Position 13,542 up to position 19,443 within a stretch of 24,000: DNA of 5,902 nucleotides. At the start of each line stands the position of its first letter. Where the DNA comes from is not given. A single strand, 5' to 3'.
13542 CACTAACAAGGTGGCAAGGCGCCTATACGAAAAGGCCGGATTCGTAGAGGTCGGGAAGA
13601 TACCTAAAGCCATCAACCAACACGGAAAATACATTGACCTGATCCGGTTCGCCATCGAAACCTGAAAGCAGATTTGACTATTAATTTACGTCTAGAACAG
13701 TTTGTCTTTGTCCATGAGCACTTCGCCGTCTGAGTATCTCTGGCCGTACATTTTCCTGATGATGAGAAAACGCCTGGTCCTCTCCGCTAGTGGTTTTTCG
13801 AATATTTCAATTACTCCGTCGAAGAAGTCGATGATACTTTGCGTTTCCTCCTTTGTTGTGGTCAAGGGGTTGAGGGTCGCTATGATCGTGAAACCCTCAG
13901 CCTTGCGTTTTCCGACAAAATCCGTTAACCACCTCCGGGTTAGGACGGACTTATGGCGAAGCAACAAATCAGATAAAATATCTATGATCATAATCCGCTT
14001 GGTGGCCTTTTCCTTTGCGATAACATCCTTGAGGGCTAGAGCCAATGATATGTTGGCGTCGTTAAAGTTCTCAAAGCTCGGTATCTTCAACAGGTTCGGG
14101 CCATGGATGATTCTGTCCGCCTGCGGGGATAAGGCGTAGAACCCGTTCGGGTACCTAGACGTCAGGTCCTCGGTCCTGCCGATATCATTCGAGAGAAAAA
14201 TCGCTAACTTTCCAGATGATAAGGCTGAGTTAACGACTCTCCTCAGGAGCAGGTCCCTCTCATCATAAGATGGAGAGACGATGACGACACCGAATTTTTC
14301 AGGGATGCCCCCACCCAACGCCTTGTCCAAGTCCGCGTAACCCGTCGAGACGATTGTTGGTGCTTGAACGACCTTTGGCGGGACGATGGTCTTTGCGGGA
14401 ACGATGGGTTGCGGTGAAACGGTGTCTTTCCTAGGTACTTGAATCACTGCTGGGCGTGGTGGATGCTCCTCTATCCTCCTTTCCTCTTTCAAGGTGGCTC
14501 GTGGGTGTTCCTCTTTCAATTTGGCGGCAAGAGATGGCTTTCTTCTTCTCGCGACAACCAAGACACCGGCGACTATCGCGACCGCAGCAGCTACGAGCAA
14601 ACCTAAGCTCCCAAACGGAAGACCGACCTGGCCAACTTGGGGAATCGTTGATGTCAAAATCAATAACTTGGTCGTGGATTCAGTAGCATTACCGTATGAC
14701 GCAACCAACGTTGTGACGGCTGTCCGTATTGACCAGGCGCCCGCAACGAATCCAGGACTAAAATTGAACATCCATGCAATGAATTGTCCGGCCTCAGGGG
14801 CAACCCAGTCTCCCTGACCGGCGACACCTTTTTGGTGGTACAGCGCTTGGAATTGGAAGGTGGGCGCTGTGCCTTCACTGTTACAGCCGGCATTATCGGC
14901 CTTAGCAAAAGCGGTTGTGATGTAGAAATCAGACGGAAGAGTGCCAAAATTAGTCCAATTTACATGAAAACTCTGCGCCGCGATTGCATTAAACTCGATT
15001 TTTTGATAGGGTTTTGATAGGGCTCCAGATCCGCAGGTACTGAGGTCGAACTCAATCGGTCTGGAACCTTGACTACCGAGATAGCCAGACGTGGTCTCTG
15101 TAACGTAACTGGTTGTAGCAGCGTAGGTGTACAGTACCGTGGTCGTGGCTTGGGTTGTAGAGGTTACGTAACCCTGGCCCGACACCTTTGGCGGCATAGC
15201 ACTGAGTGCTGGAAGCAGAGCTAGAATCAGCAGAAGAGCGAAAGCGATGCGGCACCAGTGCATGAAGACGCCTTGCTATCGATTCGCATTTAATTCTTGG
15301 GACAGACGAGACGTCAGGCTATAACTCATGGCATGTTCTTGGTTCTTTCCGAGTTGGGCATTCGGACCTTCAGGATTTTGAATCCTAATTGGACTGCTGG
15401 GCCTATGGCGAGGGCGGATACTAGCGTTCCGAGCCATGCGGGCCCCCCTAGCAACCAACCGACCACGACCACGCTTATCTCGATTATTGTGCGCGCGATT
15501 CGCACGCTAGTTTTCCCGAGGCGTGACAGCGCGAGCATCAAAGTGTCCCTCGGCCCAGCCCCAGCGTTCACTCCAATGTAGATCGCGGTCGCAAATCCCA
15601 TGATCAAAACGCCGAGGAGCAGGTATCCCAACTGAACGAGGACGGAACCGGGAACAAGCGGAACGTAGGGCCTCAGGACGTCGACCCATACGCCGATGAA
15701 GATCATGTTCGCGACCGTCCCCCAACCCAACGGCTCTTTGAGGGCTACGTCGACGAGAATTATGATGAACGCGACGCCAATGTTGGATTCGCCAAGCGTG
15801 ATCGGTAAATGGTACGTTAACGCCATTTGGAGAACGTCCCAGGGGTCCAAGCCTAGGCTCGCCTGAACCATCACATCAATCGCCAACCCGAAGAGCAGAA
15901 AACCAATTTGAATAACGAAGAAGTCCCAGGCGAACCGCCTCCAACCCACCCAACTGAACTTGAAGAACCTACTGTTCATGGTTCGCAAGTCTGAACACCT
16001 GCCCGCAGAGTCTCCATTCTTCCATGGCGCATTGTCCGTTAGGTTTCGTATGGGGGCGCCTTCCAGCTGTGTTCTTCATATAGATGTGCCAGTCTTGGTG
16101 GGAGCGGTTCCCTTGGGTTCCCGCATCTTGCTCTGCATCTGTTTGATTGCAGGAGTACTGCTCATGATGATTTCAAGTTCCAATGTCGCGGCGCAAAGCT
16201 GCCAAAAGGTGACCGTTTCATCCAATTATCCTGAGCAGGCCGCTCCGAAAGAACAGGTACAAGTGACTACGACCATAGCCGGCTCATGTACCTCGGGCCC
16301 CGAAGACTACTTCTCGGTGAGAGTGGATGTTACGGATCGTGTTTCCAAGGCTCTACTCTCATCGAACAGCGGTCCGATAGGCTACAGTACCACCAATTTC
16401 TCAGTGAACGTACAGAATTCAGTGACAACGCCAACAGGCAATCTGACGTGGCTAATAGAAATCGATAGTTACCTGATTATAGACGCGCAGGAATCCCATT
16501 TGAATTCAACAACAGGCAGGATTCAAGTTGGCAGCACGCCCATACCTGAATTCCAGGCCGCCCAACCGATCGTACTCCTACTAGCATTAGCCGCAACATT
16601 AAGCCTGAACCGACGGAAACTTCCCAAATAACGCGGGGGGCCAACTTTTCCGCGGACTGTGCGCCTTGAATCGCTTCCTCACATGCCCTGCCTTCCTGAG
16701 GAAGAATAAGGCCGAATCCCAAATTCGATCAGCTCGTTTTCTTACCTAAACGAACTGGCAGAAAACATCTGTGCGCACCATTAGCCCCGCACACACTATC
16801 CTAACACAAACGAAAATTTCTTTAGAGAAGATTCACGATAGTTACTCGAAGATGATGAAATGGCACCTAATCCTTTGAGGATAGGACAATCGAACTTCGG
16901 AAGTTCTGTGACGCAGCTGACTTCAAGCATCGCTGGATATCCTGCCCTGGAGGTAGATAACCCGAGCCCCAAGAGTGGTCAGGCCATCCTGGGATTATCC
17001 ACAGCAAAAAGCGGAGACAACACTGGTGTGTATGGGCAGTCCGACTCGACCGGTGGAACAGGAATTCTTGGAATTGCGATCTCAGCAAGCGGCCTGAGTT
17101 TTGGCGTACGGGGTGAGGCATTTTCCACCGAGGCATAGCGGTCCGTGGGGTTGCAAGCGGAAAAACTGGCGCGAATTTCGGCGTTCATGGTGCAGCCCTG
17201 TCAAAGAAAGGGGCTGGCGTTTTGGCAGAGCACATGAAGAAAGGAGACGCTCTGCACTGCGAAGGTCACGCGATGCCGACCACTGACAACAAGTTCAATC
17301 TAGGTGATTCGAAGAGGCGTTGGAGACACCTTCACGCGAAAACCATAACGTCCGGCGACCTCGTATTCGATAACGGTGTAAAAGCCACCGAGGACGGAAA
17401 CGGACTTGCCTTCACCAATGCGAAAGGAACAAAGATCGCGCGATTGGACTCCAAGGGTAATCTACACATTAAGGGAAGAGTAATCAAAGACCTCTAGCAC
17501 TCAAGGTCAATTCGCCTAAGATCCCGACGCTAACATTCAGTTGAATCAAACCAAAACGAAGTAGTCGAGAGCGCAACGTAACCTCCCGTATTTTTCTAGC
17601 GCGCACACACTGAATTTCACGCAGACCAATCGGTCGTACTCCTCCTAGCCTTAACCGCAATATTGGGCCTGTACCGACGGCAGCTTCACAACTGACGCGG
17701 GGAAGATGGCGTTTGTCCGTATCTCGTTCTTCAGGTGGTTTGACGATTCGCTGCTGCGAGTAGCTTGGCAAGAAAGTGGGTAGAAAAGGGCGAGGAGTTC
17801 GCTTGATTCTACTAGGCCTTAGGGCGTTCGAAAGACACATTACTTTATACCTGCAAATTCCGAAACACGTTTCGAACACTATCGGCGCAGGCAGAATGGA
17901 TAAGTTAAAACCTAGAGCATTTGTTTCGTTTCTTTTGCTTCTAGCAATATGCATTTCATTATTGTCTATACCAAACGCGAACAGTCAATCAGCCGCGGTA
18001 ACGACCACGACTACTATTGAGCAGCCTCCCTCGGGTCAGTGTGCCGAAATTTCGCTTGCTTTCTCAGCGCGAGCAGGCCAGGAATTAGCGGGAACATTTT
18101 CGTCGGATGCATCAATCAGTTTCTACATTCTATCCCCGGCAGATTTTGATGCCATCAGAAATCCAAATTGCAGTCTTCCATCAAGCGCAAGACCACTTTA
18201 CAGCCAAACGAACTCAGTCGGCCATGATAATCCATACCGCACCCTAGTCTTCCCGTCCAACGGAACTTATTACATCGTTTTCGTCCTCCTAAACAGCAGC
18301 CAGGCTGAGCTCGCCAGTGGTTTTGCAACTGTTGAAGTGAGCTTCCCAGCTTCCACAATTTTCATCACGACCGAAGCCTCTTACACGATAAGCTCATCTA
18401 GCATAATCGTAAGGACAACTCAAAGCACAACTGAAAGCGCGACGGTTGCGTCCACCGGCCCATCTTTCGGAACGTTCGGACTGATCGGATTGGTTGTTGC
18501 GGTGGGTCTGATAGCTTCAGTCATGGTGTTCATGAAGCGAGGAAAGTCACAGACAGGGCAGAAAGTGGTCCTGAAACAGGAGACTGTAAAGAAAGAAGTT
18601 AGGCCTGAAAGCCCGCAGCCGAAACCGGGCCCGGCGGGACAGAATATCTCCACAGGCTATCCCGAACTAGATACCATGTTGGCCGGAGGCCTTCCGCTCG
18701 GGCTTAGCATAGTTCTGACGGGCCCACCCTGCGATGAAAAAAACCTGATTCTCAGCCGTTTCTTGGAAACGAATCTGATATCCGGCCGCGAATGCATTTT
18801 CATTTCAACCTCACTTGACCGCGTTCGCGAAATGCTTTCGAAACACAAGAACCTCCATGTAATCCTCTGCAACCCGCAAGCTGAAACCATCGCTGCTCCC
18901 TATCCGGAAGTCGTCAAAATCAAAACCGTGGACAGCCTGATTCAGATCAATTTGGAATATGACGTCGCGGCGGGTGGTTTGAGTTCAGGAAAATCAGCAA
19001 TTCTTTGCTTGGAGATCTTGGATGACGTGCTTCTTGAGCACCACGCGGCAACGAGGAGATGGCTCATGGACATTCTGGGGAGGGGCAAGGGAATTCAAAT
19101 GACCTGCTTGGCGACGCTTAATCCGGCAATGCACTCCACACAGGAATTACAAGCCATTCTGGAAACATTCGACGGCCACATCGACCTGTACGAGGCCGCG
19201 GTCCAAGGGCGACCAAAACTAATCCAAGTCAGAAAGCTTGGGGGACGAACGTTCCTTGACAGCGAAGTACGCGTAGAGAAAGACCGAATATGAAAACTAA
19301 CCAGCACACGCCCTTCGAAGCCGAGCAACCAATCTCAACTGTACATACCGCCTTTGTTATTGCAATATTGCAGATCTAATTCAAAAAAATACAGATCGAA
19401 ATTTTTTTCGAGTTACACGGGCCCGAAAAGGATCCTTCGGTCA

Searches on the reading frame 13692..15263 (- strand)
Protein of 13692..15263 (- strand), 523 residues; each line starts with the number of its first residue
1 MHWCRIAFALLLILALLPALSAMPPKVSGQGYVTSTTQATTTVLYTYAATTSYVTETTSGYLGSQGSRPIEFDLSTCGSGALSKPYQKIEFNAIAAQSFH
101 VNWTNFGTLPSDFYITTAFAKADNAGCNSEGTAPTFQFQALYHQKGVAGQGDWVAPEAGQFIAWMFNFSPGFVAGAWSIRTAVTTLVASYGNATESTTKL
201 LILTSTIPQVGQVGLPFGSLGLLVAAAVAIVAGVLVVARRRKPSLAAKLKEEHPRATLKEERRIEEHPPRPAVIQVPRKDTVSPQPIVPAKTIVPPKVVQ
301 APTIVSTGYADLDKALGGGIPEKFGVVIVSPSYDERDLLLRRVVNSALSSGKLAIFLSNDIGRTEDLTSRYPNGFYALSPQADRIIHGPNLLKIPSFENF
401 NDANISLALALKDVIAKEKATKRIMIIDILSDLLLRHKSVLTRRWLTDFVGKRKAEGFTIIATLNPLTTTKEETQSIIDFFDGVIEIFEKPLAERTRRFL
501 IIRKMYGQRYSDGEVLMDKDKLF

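Call 10: search_protein_families(library=pfam, proteins=[window:13692-15263:-], max_evalue=0.001)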
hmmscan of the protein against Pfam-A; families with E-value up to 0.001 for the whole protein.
window:13692-15263:- (523 aa): 1 family
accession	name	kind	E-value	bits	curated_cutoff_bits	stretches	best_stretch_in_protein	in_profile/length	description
PF06745.19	ATPase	-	2.2e-07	30.9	26.6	1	406-515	106-215/231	KaiC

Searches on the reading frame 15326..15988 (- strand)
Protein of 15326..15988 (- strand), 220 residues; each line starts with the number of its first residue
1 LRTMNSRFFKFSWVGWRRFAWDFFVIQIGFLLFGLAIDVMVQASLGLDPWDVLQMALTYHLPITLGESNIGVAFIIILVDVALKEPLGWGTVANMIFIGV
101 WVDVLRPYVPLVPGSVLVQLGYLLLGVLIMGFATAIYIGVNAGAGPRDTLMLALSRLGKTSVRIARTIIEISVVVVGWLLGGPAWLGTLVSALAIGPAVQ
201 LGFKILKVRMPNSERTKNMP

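Call 13: search_protein_families(library=pfam, proteins=[window:15326-15988:-], max_evalue=1)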
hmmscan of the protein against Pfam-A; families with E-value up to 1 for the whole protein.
window:15326-15988:- (220 aa): 1 family
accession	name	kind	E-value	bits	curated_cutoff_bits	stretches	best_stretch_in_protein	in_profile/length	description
PF02588.21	YitT_membrane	-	0.041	13.7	24.3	1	88-181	69-158/205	Uncharacterised 5xTM membrane BCR, YitT family COG1284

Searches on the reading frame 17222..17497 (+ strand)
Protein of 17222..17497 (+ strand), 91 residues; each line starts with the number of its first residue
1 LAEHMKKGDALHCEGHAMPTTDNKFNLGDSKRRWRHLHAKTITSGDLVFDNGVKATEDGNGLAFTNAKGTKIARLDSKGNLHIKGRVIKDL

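Call 13: search_protein_families(library=pfam, proteins=[window:17222-17497:+], max_evalue=1)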
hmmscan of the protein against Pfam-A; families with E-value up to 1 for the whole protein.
window:17222-17497:+ (91 aa): 1 family
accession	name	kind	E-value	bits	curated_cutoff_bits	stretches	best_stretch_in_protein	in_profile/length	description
PF19869.4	DUF6342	-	0.028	15.1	25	1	62-90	62-93/99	Family of unknown function (DUF6342)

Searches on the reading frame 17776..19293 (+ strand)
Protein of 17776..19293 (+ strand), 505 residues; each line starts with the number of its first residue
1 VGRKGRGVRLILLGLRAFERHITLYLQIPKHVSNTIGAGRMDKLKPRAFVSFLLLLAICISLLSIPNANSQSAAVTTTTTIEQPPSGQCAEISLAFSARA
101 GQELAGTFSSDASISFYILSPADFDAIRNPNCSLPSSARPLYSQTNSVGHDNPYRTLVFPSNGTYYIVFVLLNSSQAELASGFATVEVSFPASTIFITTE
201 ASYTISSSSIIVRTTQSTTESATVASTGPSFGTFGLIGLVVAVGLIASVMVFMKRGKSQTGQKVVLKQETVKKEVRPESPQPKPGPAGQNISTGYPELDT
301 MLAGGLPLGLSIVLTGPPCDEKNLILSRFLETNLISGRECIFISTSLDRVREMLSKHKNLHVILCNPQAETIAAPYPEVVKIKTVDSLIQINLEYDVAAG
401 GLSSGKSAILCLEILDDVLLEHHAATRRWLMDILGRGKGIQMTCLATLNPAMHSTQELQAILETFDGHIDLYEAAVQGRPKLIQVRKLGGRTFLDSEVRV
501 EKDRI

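Call 8: search_protein_families(library=pfam, proteins=[window:17776-19293:+], max_evalue=1)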
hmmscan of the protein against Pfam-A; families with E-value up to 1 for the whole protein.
window:17776-19293:+ (505 aa): 4 families
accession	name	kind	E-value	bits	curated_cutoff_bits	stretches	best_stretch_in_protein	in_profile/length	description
PF06745.19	ATPase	-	8.9e-07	28.9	26.6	1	291-346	1-57/231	KaiC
PF05625.17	PAXNEB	-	2.3e-05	24.1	28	1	284-345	10-74/366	PAXNEB protein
PF24336.1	DUF7504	-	0.00058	20.8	27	1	349-471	47-179/179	Family of unknown function (DUF7504)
PF19144.5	DUF5826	-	0.035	14.7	32.4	1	32-80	18-60/68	Family of unknown function (DUF5826)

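Call 9: search_protein_families(library=padloc, proteins=[window:17776-19293:+], max_evalue=1)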
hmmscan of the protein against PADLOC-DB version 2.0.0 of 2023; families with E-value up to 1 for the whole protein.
window:17776-19293:+ (505 aa): 0 families

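Call 12: search_protein_families(library=ncbifam, proteins=[window:17776-19293:+], max_evalue=1)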
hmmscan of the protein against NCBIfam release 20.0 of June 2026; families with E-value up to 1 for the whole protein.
window:17776-19293:+ (505 aa): 8 families
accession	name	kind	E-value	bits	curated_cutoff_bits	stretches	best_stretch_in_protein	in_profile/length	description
TIGR03881.1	KaiC_arch_4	hypoth_equivalog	5.2e-07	29.6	247.8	1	291-360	3-71/231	KaiC domain-containing protein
NF006799.0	PRK09302.1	equivalog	3.7e-06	25.8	408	1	289-345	253-309/515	circadian clock protein KaiC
NF004723.0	PRK06067.1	subfamily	0.00012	21.7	194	1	290-362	15-86/243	flagellar accessory protein FlaH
NF006861.0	PRK09361.1-1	equivalog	0.0023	17.5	278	1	289-359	3-76/235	DNA repair and recombination protein RadB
TIGR03600.1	phage_DnaB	exception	0.0038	16.3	498.65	1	250-347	136-233/421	phage replicative helicase, DnaB family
TIGR03880.1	KaiC_arch_3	hypoth_equivalog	0.0057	16.2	249.45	1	295-359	2-65/224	KaiC domain-containing protein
TIGR03877.1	thermo_KaiC_1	hypoth_equivalog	0.0072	15.8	307.25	1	290-345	3-58/238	KaiC domain-containing protein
NF033429.2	ImuA_translesion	equivalog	0.17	11.8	150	1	287-355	12-82/181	translesion DNA synthesis-associated protein ImuA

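Call 72: find_related_loci(query=window:17776-19290:+, collection=metagenome_contigs, flank=10000)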
Query window:17776-19290:+ (505 aa) in metagenome_contigs; peptide patterns used: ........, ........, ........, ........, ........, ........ (x = any residue, [..] = any of these).
308 stretches matched a pattern; 4 encode a relative of the query (tblastn E <= 1e-3); 4 distinct loci.
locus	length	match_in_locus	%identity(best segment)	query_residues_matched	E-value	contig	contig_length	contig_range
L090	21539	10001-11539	95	1-505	0e+0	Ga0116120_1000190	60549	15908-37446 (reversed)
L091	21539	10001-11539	95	1-505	0e+0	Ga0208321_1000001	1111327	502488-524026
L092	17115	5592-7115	51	31-505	4e-148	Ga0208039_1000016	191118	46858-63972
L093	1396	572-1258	84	280-505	1e-138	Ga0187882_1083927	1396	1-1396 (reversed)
